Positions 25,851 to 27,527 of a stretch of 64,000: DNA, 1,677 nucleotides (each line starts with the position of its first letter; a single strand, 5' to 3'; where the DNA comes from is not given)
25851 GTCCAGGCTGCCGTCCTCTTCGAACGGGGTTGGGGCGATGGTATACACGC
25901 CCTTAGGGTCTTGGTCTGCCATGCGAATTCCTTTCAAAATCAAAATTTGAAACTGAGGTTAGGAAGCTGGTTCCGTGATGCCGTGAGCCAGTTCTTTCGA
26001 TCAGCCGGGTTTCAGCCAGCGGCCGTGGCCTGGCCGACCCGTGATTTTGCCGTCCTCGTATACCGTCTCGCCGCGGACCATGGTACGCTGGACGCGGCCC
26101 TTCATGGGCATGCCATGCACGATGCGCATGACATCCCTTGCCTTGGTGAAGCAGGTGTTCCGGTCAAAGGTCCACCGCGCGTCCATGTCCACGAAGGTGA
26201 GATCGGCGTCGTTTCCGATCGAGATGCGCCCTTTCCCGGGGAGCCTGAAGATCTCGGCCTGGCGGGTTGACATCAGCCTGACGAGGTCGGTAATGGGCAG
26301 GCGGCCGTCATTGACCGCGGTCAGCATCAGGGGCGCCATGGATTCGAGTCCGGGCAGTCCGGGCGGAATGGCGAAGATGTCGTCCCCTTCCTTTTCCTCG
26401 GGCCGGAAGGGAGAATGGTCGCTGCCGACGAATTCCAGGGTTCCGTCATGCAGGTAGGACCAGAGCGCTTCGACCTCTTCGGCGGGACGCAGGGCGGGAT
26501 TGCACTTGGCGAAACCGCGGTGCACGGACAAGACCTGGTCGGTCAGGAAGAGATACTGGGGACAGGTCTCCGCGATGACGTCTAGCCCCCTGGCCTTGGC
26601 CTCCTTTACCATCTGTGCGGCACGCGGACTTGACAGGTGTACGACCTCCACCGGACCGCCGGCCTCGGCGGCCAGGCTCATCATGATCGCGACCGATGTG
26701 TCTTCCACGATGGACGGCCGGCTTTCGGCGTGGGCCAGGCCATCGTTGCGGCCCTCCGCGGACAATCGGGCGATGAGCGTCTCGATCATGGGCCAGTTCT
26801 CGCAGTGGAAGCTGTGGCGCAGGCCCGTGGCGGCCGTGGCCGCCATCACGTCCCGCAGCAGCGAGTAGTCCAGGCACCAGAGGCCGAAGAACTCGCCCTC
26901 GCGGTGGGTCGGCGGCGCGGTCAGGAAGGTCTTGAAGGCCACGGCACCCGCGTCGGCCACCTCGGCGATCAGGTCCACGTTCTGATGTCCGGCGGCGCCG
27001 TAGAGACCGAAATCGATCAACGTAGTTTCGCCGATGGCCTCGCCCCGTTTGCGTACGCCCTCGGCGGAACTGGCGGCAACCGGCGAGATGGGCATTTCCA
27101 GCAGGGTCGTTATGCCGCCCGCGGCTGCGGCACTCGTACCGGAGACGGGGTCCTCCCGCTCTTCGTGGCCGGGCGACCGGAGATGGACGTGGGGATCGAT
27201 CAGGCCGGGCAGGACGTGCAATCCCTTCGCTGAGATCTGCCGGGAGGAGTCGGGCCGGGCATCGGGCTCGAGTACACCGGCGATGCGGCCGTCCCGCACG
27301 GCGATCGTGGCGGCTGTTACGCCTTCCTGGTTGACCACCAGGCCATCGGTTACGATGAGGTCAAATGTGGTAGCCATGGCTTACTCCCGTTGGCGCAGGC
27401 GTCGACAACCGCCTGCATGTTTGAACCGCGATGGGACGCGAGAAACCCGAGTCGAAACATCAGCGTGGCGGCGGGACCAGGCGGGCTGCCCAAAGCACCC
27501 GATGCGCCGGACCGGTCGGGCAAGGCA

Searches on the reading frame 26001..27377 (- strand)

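Call 72: search_protein_families(library=pfam, proteins=[window:26001-27377:-], max_evalue=0.00001)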
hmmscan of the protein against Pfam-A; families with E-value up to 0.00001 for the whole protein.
window:26001-27377:- (458 aa): 2 families
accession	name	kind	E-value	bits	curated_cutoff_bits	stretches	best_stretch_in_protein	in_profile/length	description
PF01979.26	Amidohydro_1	-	2.1e-19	70.4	25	1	55-439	2-345/345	Amidohydrolase family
PF07969.17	Amidohydro_3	-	1.1e-12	48.7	29.7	1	357-440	404-472/472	Amidohydrolase family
